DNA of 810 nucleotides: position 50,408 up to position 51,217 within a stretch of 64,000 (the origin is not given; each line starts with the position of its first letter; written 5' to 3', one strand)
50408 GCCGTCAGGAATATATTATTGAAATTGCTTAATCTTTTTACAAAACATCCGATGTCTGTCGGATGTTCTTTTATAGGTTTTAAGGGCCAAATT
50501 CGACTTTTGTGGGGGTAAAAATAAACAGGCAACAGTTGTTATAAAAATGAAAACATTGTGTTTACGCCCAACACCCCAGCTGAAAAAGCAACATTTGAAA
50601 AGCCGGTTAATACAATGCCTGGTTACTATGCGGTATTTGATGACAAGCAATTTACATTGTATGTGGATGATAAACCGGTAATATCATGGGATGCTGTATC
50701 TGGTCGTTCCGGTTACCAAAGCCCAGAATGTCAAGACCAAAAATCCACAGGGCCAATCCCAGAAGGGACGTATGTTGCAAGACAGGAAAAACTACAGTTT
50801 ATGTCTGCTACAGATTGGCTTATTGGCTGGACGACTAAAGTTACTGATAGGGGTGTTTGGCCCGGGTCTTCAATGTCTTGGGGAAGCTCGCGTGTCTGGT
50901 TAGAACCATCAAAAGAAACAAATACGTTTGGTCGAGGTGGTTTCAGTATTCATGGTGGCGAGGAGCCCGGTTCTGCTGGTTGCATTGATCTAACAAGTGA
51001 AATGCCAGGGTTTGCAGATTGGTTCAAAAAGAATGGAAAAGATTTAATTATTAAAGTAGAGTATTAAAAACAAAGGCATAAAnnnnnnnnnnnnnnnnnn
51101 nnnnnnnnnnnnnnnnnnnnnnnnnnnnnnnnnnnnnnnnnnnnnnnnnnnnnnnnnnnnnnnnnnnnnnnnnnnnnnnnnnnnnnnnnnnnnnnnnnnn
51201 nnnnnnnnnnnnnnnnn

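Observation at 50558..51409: Tlde1-like L,D-transpeptidase-fold toxin with an adjacent small membrane protein (toxin/immunity pair) at the end of the island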

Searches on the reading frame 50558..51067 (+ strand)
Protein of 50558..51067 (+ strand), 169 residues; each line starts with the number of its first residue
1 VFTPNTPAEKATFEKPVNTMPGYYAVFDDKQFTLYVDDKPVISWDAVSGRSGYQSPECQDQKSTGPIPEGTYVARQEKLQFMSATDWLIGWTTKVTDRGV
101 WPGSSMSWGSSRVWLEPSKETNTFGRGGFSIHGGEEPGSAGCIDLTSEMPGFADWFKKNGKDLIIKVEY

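Call 3: search_protein_families(library=pfam, proteins=[window:50558-51067:+], max_evalue=1)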
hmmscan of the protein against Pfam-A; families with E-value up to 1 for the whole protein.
window:50558-51067:+ (169 aa): 2 families
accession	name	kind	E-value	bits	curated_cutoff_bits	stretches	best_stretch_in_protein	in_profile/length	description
PF10908.13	Tlde1_dom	-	4.8e-10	40.3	30.1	1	46-158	5-108/120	Tlde1 domain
PF03734.19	YkuD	-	1.1e-06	29.7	23.4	1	23-158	2-140/146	L,D-transpeptidase catalytic domain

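Call 4: search_protein_families(library=ncbifam, proteins=[window:50558-51067:+], max_evalue=1)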
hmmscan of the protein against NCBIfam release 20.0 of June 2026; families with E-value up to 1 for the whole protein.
window:50558-51067:+ (169 aa): 0 families

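Call 5: search_solved_structures(query=window:50558-51064:+, max_evalue=10, show_alignments=3)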
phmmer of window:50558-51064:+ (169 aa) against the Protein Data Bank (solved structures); distinct sequences matched with E-value up to 10: 2.
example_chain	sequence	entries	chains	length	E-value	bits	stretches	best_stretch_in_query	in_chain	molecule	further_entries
7uo8_A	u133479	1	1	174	0.016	18.4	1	46-146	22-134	Tlde1a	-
7uma_A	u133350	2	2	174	0.016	18.4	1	46-146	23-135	Tlde1a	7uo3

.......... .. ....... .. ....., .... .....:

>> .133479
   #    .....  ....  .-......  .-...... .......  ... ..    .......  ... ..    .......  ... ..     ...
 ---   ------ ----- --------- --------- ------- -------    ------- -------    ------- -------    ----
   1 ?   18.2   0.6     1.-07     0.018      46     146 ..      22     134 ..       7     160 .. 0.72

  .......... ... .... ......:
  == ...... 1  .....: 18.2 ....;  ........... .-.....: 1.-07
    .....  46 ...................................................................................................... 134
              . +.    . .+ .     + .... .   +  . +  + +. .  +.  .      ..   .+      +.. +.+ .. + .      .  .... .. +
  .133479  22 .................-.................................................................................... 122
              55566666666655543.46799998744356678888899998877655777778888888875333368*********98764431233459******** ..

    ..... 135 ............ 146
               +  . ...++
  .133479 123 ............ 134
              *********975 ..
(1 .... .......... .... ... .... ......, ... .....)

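Call 11: search_protein_families(library=padloc, proteins=[window:50558-51067:+], max_evalue=0.01)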
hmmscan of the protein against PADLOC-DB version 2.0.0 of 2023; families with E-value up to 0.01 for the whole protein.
window:50558-51067:+ (169 aa): 0 families

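Call 12: find_homologous_proteins(query=window:50558-51064:+, max_evalue=0.001)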
Query window:50558-51064:+ (169 aa): 330 proteins with E <= 0.001 among 336 candidates; the best 120 are listed.
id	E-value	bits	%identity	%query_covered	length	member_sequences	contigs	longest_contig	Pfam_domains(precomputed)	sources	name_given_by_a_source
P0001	2.3e-113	394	100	100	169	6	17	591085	PF03734.20,PF10908.14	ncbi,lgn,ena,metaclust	metaclust:\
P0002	5.2e-66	240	68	98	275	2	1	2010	PF04233.20,PF10908.14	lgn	-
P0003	2.2e-64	235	65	98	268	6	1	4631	PF04233.20,PF10908.14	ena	-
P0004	1.6e-62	229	65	98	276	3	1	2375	PF10908.14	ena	-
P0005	1.0e-60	223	79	73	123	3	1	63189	PF10908.14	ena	-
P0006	2.7e-60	221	65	94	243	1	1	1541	PF01471.24,PF10908.14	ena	-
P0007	7.1e-60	220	64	93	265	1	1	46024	PF03734.20,PF10908.14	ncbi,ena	-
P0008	2.8e-59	218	63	93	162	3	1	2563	PF03734.20,PF10908.14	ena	-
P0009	1.0e-58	216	63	98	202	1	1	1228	PF10908.14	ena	-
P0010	4.3e-58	214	59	93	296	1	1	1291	PF10908.14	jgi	-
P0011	1.0e-57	213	61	93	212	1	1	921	PF03734.20,PF10908.14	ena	-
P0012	2.3e-56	209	61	94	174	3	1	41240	PF03734.20,PF10908.14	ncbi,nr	ncbi:DUF2778 domain-containing protein [bacterium]|nr:DUF2778 domain-containing protein [bacterium]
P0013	7.4e-56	207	63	85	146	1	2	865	PF03734.20,PF10908.14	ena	-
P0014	4.9e-55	204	60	93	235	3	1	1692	PF03734.20,PF10908.14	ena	-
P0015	4.0e-53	198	63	85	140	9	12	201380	PF03734.20,PF10908.14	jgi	-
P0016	1.3e-51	193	72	70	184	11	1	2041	PF01035.27,PF10908.14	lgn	-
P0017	6.3e-51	191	58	93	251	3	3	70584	PF03734.20,PF10908.14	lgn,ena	-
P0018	6.8e-51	191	78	64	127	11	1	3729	PF10908.14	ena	-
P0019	1.7e-50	190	71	73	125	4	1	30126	PF10908.14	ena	-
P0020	3.6e-50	188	56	93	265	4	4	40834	PF03734.20,PF10908.14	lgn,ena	-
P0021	4.2e-50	188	56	93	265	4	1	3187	PF03734.20,PF10908.14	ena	-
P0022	3.4e-49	185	56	93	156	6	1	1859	PF03734.20,PF10908.14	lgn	-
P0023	6.2e-49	184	60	85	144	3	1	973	PF03734.20,PF10908.14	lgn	-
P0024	3.7e-47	179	62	76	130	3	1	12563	PF10908.14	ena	-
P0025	1.3e-46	177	61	86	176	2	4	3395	PF03734.20,PF10908.14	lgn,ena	-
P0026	3.1e-46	176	64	76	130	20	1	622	PF10908.14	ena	-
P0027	1.0e-44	171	64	74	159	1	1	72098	PF10908.14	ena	-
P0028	2.4e-44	169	66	73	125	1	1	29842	PF10908.14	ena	-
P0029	4.0e-44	169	65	73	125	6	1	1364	PF10908.14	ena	-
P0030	3.4e-43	166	49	94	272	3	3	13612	PF03734.20,PF10908.14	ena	-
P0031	9.3e-43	164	57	79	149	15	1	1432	PF10908.14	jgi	jgi:hypothetical protein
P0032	1.1e-42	164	56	82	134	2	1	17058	PF03734.20,PF10908.14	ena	-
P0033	2.6e-42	163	62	76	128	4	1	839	PF10908.14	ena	-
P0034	2.2e-41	160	62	73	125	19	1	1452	PF10908.14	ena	-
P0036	2.3e-40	156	45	95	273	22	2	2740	PF10908.14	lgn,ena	-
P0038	4.8e-38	149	57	75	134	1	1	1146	PF10908.14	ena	-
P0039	5.4e-38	149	49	85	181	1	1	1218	PF10908.14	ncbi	-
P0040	1.6e-37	147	48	85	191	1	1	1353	PF10908.14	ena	-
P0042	3.3e-37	146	61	69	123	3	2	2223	PF10908.14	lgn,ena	-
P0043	6.8e-37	145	59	70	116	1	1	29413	PF10908.14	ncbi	-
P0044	1.0e-36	145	49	90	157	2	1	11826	PF03734.20,PF10908.14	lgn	-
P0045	1.1e-36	144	70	58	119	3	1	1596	PF10908.14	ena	-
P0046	1.8e-36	144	52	87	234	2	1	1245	PF10908.14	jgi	jgi:hypothetical protein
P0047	7.5e-36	142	55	73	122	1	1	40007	PF10908.14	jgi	-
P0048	4.3e-35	139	49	85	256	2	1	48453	PF03734.20,PF10908.14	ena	-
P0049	5.0e-35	139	51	85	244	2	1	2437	PF10908.14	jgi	jgi:hypothetical protein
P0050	1.7e-34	137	61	64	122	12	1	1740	PF10908.14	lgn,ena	-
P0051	2.1e-34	137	47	92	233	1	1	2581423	PF10908.14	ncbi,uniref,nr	ncbi:L,D-transpeptidase [Microbulbifer pacificus]|uniref:L,D-transpeptidase n=1 Tax=Microbulbifer pa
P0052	2.6e-34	137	49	90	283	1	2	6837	PF03734.20,PF18925.6,PF10908.14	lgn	-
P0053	8.3e-34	135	49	80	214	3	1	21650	PF10908.14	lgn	-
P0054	9.1e-34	135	45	85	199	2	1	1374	PF03734.20,PF10908.14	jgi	jgi:Protein of unknown function (DUF2778)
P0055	1.3e-33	134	48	85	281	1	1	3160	PF03734.20,PF18925.6,PF10908.14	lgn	-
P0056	1.6e-33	134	43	95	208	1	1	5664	PF10908.14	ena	-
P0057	1.6e-33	134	48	85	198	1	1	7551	PF10908.14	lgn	-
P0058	2.5e-33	134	48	80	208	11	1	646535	PF10908.14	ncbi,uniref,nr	ncbi:DUF2778 domain-containing protein [Archangium sp. Cb G35]|uniref:tlde1 domain-containing protei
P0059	2.9e-33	133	47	85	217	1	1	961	PF03734.20,PF10908.14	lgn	-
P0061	4.6e-33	133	46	85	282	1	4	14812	PF03734.20,PF18925.6,PF10908.14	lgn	-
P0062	5.3e-33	132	51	75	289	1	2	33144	PF03734.20,PF18925.6,PF10908.14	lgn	-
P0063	5.9e-33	132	44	87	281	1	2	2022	PF03734.20,PF18925.6,PF10908.14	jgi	jgi:hypothetical protein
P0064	8.0e-33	132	47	88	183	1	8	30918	PF03734.20,PF10908.14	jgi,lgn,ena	-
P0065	1.1e-32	131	46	88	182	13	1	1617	PF03734.20,PF10908.14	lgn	-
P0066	1.1e-32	131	52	76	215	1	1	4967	PF10908.14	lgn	-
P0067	1.2e-32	131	49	80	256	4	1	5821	PF01476.27,PF10908.14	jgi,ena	-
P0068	1.5e-32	131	44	86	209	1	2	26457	PF10908.14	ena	-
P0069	1.6e-32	131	47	85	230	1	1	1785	PF03734.20,PF10908.14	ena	-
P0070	1.8e-32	131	44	100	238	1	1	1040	PF01471.24,PF10908.14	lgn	-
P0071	2.2e-32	130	44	89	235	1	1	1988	PF01476.27,PF10908.14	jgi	jgi:hypothetical protein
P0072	3.1e-32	130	43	98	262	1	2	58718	PF10908.14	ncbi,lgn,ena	-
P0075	5.0e-32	129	48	85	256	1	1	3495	PF01476.27,PF10908.14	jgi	jgi:hypothetical protein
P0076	5.3e-32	129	44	89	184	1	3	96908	PF03734.20,PF10908.14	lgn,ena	-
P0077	6.1e-32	129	45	86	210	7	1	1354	PF03734.20,PF10908.14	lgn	-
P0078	6.6e-32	129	47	85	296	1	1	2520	PF10908.14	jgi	jgi:hypothetical protein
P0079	8.8e-32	129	50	80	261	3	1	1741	PF01476.27,PF10908.14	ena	-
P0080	1.1e-31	128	50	77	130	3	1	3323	PF10908.14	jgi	jgi:hypothetical protein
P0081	1.1e-31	128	45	86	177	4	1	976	PF03734.20,PF10908.14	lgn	-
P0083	1.4e-31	128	45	86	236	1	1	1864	PF01471.24,PF10908.14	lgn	-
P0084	1.5e-31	128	46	85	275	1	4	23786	PF10908.14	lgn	-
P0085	2.2e-31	127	50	77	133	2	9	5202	PF10908.14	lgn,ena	-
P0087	3.8e-31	126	47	83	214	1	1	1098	PF10908.14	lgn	-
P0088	4.1e-31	126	42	90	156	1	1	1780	PF03734.20,PF10908.14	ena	-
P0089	4.9e-31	126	49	75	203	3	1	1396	PF10908.14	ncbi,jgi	jgi:hypothetical protein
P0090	7.5e-31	125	45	85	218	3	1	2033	PF10908.14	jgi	jgi:lipoprotein-anchoring transpeptidase ErfK/SrfK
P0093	2.3e-30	124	52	75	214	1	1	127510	PF10908.14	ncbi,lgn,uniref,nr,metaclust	ncbi:tlde1 domain-containing protein [Chondromyces apiculatus]|uniref:Tlde1 domain-containing protei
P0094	2.3e-30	124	46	80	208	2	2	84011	PF10908.14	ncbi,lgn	-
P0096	3.9e-30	123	43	86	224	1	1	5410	PF13031.13,PF03734.20,PF10908.14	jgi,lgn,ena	-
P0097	4.5e-30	123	48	85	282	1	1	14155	PF03734.20,PF18925.6,PF10908.14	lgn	-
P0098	4.9e-30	123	51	75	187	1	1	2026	PF10908.14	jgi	jgi:hypothetical protein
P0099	5.0e-30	123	48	85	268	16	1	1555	PF01476.27,PF10908.14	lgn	-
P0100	3.2e-29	120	44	85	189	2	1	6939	PF03734.20,PF10908.14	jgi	jgi:hypothetical protein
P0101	3.9e-29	120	59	63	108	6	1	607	PF10908.14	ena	-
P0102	1.1e-28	118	47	80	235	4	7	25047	PF10908.14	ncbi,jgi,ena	jgi:LysM repeat protein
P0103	1.2e-28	118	44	85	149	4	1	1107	PF10908.14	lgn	-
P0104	1.3e-28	118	45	85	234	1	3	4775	PF10908.14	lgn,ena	-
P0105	1.4e-28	118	50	75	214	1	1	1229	PF10908.14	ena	-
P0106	1.7e-28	118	45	85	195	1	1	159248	PF03734.20,PF10908.14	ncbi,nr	ncbi:DUF2778 domain-containing protein [Ensifer sp. IC4062]|nr:DUF2778 domain-containing protein [En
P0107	1.7e-28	118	41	91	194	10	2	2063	PF10908.14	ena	-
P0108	2.2e-28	117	42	85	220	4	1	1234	PF03734.20,PF10908.14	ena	-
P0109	2.5e-28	117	45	78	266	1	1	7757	PF01476.27,PF03734.20,PF10908.14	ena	-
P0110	4.0e-28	117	42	85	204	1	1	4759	PF03734.20,PF10908.14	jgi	jgi:hypothetical protein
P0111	5.3e-28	116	43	85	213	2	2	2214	PF03734.20,PF10908.14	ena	-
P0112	6.0e-28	116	44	85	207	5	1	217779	PF10908.14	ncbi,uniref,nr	ncbi:L,D-transpeptidase [Cupriavidus lacunae]|uniref:DUF2778 domain-containing protein n=1 Tax=Cupri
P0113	2.4e-27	114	38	99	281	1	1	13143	PF10908.14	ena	-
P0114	3.0e-27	114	41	88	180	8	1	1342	PF03734.20,PF10908.14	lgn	-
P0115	3.1e-27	114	48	75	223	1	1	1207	PF10908.14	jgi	jgi:hypothetical protein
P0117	8.0e-27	112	47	73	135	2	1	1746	PF10908.14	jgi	jgi:hypothetical protein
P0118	1.0e-26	112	44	80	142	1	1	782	PF10908.14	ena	-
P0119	1.1e-26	112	50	74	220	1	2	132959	PF10908.14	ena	-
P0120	1.4e-26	112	44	85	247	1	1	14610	PF10908.14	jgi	jgi:hypothetical protein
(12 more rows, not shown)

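Call 13: find_encoding_contigs(protein=P0001, flank=10000, max_places=8)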
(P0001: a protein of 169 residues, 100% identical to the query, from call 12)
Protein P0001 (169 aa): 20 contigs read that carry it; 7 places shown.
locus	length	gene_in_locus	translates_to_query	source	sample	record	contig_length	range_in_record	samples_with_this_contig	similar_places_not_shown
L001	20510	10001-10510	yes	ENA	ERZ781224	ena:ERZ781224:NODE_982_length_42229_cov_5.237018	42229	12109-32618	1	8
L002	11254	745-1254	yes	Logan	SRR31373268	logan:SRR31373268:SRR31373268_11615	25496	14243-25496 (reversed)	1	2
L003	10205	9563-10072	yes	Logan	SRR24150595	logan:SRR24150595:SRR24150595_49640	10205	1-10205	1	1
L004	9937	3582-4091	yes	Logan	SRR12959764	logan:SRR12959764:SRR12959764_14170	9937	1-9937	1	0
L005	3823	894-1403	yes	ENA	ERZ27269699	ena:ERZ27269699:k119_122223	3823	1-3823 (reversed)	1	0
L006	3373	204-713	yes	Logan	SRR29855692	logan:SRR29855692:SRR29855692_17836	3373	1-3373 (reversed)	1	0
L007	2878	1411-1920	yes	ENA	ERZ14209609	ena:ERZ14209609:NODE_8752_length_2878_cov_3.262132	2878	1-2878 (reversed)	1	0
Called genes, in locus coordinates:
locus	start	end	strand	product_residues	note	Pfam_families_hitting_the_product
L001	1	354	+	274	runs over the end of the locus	PF01790:LGT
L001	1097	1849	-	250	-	PF27329:Rv1289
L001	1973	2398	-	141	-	PF04343:DUF488, PF22751:DUF488-N3a (weak)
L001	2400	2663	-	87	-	-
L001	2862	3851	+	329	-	-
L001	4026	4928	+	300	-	PF01541:GIY-YIG (weak)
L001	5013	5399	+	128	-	-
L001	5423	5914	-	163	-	PF02195:ParB_N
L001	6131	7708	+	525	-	PF02810:SEC-C (weak)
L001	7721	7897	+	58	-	-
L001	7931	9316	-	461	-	PF00078:RVT_1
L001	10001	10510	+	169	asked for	PF03734:YkuD (weak), PF10908:Tlde1_dom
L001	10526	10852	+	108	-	-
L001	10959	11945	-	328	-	-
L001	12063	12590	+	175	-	-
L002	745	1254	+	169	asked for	PF03734:YkuD (weak), PF10908:Tlde1_dom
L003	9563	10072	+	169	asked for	PF03734:YkuD (weak), PF10908:Tlde1_dom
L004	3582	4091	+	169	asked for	PF03734:YkuD (weak), PF10908:Tlde1_dom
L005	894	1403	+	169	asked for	PF03734:YkuD (weak), PF10908:Tlde1_dom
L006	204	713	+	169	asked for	PF03734:YkuD (weak), PF10908:Tlde1_dom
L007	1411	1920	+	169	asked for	PF03734:YkuD (weak), PF10908:Tlde1_dom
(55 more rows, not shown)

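Call 14: find_encoding_contigs(protein=P0007, flank=8000, max_places=3)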
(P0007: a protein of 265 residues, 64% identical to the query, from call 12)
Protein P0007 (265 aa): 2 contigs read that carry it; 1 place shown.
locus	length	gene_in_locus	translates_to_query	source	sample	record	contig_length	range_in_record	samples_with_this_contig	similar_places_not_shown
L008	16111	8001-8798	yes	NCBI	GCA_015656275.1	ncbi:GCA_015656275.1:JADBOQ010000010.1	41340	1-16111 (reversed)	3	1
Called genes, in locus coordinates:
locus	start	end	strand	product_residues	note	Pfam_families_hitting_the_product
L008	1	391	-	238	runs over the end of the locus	-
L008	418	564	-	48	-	-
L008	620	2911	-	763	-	PF08478:POTRA_1 (faint), PF07244:POTRA, PF01103:Omp85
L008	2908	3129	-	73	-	-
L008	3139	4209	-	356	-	PF02163:Peptidase_M50, PF13180:PDZ_2 (faint)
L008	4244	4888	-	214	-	PF01148:CTP_transf_1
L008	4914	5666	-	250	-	PF01255:Prenyltransf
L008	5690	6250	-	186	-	PF01765:RRF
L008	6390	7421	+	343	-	-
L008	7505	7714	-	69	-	-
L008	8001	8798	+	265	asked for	PF03734:YkuD (weak), PF10908:Tlde1_dom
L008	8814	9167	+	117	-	-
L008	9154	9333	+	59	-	-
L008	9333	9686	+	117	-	-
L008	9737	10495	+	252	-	PF05838:Glyco_hydro_108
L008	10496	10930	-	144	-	-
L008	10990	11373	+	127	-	-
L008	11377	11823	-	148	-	-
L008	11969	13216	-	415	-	PF00871:Acetate_kinase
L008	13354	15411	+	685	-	PF00270:DEAD, PF04851:ResIII, PF00271:Helicase_C, PF19833:RecG_dom3_C (faint)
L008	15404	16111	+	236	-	?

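Call 16: find_encoding_contigs(protein=P0015, flank=8000, max_places=3)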
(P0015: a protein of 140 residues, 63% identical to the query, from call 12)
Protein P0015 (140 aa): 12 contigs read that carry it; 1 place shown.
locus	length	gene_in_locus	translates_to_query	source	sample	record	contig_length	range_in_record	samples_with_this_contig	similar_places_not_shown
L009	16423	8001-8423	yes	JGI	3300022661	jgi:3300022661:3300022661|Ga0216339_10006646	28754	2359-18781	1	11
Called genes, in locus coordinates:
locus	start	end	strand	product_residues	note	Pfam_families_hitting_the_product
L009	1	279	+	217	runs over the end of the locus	-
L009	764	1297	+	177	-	-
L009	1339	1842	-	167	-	-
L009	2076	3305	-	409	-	-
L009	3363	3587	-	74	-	PF14373:Imm_superinfect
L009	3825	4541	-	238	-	-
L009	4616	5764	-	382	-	PF13356:Arm-DNA-bind_3, PF00589:Phage_integrase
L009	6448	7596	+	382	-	PF00959:Phage_lysozyme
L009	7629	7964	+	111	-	-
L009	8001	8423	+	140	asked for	PF03734:YkuD, PF10908:Tlde1_dom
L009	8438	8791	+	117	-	-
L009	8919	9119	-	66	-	-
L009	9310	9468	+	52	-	-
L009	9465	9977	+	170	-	PF05838:Glyco_hydro_108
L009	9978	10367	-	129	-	-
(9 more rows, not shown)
